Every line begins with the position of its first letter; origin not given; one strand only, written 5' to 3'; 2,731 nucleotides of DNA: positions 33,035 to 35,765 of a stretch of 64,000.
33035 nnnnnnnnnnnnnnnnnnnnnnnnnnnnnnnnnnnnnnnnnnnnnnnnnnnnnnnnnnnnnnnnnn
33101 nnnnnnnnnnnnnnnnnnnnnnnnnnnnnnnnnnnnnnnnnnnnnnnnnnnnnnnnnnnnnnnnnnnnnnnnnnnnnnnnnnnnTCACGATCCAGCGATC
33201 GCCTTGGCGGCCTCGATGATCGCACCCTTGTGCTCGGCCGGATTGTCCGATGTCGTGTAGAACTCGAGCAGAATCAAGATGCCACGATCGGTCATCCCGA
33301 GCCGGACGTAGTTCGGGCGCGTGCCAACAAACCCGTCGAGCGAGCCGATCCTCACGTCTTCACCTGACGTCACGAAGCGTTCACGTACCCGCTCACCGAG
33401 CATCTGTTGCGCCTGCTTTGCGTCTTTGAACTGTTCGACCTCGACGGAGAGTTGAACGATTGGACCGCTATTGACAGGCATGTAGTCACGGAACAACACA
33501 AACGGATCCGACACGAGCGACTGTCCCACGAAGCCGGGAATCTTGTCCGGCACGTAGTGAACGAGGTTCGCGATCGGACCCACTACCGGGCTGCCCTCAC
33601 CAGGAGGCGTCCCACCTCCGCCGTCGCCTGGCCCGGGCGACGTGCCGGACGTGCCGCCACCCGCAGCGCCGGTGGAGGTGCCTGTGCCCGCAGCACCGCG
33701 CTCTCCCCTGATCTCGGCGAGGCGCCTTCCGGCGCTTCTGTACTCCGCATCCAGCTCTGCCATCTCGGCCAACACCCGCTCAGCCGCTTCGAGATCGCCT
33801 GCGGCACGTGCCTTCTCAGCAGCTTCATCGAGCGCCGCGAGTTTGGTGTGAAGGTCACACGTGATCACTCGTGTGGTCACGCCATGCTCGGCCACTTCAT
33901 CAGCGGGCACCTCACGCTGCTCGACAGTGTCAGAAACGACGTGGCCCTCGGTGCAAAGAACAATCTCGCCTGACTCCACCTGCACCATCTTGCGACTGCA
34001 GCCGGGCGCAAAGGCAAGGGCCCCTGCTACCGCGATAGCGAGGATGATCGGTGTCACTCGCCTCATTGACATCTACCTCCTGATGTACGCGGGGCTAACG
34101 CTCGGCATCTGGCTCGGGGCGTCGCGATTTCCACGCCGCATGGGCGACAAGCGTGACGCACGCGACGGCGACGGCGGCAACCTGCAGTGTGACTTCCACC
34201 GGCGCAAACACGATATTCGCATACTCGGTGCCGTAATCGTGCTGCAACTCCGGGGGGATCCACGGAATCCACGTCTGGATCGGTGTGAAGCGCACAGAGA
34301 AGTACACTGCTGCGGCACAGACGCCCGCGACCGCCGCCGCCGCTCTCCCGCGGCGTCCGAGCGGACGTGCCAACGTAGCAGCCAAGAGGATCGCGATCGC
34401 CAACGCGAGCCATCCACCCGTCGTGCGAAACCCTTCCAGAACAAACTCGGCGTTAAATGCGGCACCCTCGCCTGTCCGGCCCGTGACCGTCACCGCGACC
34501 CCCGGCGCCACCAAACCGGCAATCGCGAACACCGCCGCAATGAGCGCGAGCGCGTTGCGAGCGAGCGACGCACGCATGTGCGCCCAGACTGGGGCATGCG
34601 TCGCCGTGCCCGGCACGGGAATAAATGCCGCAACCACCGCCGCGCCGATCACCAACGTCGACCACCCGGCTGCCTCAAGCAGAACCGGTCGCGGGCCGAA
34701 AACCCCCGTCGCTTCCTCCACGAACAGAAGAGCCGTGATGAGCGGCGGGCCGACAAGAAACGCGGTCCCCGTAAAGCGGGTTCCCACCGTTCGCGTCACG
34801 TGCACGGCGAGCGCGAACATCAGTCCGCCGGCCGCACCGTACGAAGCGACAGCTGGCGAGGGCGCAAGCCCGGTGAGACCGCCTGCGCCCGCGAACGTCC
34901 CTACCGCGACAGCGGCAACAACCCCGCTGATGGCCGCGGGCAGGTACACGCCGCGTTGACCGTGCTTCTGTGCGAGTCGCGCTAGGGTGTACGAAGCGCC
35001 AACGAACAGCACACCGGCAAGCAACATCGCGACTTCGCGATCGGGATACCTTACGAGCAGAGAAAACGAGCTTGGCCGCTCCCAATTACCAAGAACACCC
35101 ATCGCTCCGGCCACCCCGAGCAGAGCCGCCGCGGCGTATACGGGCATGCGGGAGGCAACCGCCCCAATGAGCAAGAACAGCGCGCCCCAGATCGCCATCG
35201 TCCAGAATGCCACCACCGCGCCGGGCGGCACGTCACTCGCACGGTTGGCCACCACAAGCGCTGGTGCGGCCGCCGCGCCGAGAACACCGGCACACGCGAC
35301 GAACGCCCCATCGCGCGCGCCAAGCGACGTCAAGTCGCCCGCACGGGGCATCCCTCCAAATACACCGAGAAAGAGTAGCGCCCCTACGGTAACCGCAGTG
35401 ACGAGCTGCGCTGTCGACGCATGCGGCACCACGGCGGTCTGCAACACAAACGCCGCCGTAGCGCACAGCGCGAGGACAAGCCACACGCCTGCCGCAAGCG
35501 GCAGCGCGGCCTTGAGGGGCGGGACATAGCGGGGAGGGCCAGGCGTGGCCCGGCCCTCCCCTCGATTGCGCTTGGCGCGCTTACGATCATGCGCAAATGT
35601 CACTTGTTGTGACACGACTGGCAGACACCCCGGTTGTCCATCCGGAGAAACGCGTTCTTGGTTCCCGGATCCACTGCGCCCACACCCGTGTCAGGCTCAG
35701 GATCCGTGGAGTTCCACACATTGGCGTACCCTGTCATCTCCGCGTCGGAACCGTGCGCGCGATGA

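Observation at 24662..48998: Integrated 24-kb formate-to-extracellular-acceptor system in a probable monoderm (about 59 haem motifs)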

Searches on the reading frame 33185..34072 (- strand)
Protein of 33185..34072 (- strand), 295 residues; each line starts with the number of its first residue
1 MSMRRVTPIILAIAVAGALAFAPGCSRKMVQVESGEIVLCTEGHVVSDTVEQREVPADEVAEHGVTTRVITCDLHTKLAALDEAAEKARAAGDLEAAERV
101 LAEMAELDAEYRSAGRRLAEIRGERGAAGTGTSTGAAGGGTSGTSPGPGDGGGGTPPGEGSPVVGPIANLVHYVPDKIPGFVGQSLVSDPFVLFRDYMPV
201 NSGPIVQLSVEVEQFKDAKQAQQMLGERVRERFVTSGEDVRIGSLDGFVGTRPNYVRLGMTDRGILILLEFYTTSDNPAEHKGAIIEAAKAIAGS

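Call 4: search_protein_families(library=pfam, proteins=[window:33185-34072:-], max_evalue=0.01)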
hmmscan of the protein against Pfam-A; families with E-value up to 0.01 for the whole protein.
window:33185-34072:- (295 aa): 0 families

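Call 44: search_protein_families(library=ncbifam, proteins=[window:33185-34072:-], max_evalue=0.01)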
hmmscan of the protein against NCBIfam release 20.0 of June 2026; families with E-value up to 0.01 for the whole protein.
window:33185-34072:- (295 aa): 1 family
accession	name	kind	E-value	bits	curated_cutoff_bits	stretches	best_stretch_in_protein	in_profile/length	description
NF040658.1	Myxo_OME_TraC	equivalog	0.00024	19.9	500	1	82-129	86-133/602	outer membrane exchange accessory lipoprotein TraC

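Call 45: search_protein_families(library=pfam, proteins=[window:33185-34072:-], max_evalue=10)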
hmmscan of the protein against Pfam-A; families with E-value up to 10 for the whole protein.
window:33185-34072:- (295 aa): 3 families
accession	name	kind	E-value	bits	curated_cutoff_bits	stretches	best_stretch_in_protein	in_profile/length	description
PF24596.1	DUF7620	-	0.041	14.8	27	1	79-122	12-53/69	Family of unknown function (DUF7620)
PF04632.18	FUSC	-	0.69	8.9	30.9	1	2-126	128-250/660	Fusaric acid resistance protein family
PF13428.12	TPR_14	-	7.8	8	23.5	1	79-121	2-44/44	Tetratricopeptide repeat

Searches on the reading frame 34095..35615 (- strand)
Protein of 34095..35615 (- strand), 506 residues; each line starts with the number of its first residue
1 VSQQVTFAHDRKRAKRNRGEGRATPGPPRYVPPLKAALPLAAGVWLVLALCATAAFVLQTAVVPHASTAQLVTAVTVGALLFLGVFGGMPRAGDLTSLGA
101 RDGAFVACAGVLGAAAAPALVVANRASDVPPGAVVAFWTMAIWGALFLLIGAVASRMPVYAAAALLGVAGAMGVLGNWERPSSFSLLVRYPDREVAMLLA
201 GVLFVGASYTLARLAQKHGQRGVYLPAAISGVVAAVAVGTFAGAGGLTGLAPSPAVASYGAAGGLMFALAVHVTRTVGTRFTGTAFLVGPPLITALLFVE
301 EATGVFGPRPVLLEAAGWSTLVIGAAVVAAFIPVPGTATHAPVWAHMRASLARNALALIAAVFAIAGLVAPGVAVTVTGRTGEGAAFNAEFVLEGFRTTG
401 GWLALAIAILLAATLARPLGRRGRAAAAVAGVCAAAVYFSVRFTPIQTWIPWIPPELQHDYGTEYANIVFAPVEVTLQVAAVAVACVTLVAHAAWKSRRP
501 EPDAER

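Call 4: search_protein_families(library=pfam, proteins=[window:34095-35615:-], max_evalue=0.01)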
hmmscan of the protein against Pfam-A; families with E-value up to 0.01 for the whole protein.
window:34095-35615:- (506 aa): 0 families

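Call 44: search_protein_families(library=ncbifam, proteins=[window:34095-35615:-], max_evalue=0.01)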
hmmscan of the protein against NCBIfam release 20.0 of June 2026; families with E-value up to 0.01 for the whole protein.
window:34095-35615:- (506 aa): 0 families

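Call 45: search_protein_families(library=pfam, proteins=[window:34095-35615:-], max_evalue=10)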
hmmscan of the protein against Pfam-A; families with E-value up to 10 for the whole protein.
window:34095-35615:- (506 aa): 0 families

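Call 58: find_homologous_proteins(query=window:34095-35603:-, max_evalue=0.001)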
Query window:34095-35603:- (502 aa): 33 proteins with E <= 0.001 among 8000 candidates.
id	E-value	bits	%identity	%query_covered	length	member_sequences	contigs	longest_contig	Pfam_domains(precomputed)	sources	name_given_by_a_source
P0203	0.0e+0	1047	100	100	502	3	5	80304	-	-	-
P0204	2.3e-129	451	54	92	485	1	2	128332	-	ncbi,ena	-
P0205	1.0e-120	422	49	90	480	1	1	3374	-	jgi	-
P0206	6.0e-106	374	47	99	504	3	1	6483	-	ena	-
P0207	1.7e-101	359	46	88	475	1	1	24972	-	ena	-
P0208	4.3e-100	354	45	94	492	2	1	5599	-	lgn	-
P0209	8.9e-100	353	46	88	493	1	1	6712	-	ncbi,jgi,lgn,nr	ncbi:MAG: hypothetical protein RBS78_08155 [Coriobacteriia bacterium]|jgi:hypothetical protein|nr:hy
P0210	1.4e-98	349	44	94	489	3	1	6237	-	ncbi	ncbi:MAG: hypothetical protein ACNA76_09475 [Anaerosomatales bacterium]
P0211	9.8e-98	346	46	90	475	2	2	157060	-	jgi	jgi:hypothetical protein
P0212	5.8e-96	341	44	94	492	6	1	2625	-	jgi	jgi:hypothetical protein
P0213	1.1e-94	336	45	88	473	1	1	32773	-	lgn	-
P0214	1.4e-94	336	45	91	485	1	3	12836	-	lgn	-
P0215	4.4e-92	328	46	91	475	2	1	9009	-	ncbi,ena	-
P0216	1.0e-76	277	41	83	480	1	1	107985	-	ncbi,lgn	-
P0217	7.8e-58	215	35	98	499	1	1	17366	-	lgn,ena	-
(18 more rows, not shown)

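Call 69: predict_structure(alignment_id=A2)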
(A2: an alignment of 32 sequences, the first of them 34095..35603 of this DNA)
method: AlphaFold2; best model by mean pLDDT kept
length: 502 residues; sequences in the alignment: 32
mean_pLDDT: 89.8   pTM: 0.90
mean pLDDT of the five models: 89.8, 89.4, 88.3, 88.0, 87.7
residues with pLDDT >= 90: 379; 70-90: 62; 50-70: 51; < 50: 10
segments of 3 or more residues with pLDDT < 50: 1-5
pLDDT, mean of each block of 10 residues (from residue 1): 49 53 62 90 97 93 95 98 97 97 98 96 69 96 97 96 97 73 89 98 98 97 98 88 88 97 98 97 96 74 71 96 93 65 85 97 98 95 97 97 98 91 97 97 92 88 94 98 97 76 40
secondary structure, 60 per line:
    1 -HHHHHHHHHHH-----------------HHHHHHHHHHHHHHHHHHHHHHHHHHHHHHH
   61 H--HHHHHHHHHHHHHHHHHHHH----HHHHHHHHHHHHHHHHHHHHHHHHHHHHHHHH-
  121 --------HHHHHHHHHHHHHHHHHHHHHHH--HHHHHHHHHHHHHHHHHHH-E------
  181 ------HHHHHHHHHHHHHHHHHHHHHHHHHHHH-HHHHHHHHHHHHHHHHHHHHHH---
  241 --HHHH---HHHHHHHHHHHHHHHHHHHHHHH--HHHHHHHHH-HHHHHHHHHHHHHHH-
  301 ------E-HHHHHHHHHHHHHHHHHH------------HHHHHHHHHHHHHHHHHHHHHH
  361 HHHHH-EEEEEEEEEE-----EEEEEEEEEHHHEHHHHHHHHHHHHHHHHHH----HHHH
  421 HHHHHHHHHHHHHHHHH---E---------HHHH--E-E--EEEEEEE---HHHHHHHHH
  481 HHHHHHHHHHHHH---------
elements in order: H2-12 H30-61 H64-83 H88-119 H129-151 H154-172 H187-214 H216-237 H243-246 H250-272 H275-283 H285-299 H309-326 H339-365 E367-376 E382-390 H395-412 H417-437 H451-454 E462-468 H472-493

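Call 71: fold_search(model_id=the predicted structure, library=pdb)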
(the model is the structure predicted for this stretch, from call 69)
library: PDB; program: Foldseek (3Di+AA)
matches with E <= 10: 458; with E <= 0.001: 6
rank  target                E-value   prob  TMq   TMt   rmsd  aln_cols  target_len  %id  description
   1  5i20_A                2.0e-05  1.00  0.41  0.66   6.1       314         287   18  Crystal structure of protein (released 2016-06-01)
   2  5i20_D                1.1e-04  1.00  0.37  0.61   5.8       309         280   18  Crystal structure of protein (released 2016-06-01)
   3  5i20_C                2.1e-04  1.00  0.40  0.66   5.8       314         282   18  Crystal structure of protein (released 2016-06-01)
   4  5i20_E                3.3e-04  1.00  0.42  0.67   5.0       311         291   18  Crystal structure of protein (released 2016-06-01)
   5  6i1r_A                5.3e-04  1.00  0.44  0.67   4.6       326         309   13  Crystal structure of CMP bound CST in an outward facing conformation (released 2019-06-05)
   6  5i20_B                6.6e-04  1.00  0.39  0.65   6.2       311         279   18  Crystal structure of protein (released 2016-06-01)
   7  6i1r_B                1.2e-03  1.00  0.43  0.66   4.7       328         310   13  Crystal structure of CMP bound CST in an outward facing conformation (released 2019-06-05)
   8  5i20_F                5.6e-03  1.00  0.35  0.71   5.1       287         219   17  Crystal structure of protein (released 2016-06-01)
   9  6i1z_A                7.0e-03  1.00  0.37  0.60   6.1       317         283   13  Outward facing structure of apo CST (released 2019-06-05)
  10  8y4w_A                8.0e-03  0.25  0.11  0.09  20.3       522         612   10  Sialic acid bound form of Tripartite ATP-independent Periplasmic (TRAP) transporter from Fusobacterium nucleatum. (released 2024-12-11)
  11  7paf_A                1.6e-02  1.00  0.43  0.71   4.6       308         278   12  Streptococcus pneumoniae choline importer LicB in lipid nanodiscs (released 2022-03-16)
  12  6i1z_B                1.6e-02  1.00  0.37  0.57   5.7       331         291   14  Outward facing structure of apo CST (released 2019-06-05)
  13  9gs3_B                2.0e-02  1.00  0.38  0.59   6.2       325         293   14  Cryo-EM structure of human SLC35B1-E33A variant with ADP in inward facing conformation (released 2025-05-21)
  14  6xbo                  2.5e-02  1.00  0.39  0.57   6.3       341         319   15  X-ray crystal structure of the mouse CMP-Sialic acid transporter in complex with 5-methyl CMP (released 2021-06-09)
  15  6ukj_A                2.6e-02  1.00  0.41  0.57   6.2       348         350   10  Single-Particle Cryo-EM Structure of Plasmodium falciparum Chloroquine Resistance Transporter (PfCRT) 7G8 Isoform (released 2019-12-04)
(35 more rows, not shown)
